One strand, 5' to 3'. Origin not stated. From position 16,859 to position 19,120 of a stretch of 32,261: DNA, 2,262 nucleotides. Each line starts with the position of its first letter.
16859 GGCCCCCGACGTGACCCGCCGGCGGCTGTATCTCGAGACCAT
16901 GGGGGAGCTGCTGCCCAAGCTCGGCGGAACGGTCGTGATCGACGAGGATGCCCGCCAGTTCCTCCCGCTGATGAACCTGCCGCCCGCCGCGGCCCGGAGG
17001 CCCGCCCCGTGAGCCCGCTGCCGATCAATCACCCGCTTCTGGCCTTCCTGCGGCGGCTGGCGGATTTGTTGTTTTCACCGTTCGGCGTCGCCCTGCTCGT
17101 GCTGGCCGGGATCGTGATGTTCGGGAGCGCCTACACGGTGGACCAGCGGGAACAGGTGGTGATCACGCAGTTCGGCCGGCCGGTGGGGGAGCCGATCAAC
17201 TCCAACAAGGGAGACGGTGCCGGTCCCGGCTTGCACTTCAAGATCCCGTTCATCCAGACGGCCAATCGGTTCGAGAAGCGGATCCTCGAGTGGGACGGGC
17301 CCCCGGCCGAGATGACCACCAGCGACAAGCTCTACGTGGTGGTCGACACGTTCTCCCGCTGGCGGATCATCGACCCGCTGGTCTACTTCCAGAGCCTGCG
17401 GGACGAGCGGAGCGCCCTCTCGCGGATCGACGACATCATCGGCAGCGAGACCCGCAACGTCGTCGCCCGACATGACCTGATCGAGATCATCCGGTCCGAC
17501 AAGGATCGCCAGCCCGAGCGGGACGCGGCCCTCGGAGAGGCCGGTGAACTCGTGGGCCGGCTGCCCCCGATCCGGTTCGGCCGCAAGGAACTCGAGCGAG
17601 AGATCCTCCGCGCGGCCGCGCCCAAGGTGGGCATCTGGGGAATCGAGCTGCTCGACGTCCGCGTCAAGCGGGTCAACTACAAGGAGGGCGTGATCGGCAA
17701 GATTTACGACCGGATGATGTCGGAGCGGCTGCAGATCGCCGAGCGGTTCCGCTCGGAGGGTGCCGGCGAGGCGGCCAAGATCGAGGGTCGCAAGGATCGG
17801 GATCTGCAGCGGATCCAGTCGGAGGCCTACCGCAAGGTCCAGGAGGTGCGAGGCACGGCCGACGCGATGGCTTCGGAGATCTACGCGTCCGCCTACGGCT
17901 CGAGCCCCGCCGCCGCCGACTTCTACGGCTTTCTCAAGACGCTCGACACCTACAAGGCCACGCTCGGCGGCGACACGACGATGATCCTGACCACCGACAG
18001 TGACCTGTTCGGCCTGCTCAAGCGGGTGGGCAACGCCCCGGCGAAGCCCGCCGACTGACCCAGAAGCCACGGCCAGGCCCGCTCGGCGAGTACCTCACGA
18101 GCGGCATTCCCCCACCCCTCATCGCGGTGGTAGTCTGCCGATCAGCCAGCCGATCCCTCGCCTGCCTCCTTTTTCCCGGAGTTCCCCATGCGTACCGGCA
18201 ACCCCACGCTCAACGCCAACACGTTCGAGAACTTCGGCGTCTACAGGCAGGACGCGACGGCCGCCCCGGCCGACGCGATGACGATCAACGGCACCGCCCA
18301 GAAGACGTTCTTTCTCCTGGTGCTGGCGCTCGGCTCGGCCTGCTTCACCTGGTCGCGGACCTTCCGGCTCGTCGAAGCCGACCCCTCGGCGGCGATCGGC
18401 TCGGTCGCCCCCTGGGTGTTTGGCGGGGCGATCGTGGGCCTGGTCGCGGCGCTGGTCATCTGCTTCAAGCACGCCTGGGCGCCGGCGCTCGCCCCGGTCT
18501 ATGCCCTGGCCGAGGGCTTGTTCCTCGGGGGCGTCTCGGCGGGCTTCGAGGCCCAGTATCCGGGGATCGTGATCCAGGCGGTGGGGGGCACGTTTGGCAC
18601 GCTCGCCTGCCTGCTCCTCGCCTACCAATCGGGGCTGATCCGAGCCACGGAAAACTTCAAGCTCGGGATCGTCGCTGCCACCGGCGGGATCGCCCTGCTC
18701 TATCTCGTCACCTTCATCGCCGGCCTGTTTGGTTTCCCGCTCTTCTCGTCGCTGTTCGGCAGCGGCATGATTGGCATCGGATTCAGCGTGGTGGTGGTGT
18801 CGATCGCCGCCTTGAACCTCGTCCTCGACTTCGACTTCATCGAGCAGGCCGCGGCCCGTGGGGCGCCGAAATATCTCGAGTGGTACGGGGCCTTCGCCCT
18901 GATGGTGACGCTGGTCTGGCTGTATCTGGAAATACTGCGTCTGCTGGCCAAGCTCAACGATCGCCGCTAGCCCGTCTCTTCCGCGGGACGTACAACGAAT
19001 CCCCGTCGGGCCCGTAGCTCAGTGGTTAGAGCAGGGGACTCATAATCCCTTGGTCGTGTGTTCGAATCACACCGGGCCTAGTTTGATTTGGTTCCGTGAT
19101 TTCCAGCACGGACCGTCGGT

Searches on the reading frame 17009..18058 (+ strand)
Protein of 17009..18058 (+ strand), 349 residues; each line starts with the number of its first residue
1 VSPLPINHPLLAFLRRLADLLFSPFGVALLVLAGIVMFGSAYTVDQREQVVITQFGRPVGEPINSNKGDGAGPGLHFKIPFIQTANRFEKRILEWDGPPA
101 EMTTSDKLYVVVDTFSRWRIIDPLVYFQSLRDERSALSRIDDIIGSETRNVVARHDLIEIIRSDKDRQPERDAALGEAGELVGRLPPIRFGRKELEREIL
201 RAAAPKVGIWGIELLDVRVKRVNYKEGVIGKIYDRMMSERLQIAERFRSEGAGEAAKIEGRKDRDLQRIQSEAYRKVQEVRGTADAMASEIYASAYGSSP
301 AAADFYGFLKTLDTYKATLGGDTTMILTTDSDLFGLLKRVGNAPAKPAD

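Call 40: search_protein_families(library=pfam, proteins=[window:17009-18058:+], max_evalue=0.001)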
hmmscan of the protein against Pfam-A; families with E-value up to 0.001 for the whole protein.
window:17009-18058:+ (349 aa): 1 family
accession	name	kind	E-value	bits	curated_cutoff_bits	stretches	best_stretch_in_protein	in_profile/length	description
PF01145.31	Band_7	-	2.3e-24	86.9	23.6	1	43-250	2-173/176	SPFH domain / Band 7 family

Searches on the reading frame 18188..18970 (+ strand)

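Call 40: search_protein_families(library=pfam, proteins=[window:18188-18970:+], max_evalue=0.001)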
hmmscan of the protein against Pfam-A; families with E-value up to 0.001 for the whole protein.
window:18188-18970:+ (260 aa): 1 family
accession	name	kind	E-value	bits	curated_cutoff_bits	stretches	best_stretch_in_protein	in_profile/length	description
PF12811.12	BaxI_1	-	5.7e-76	255.6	26.2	1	21-257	11-232/233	Bax inhibitor 1 like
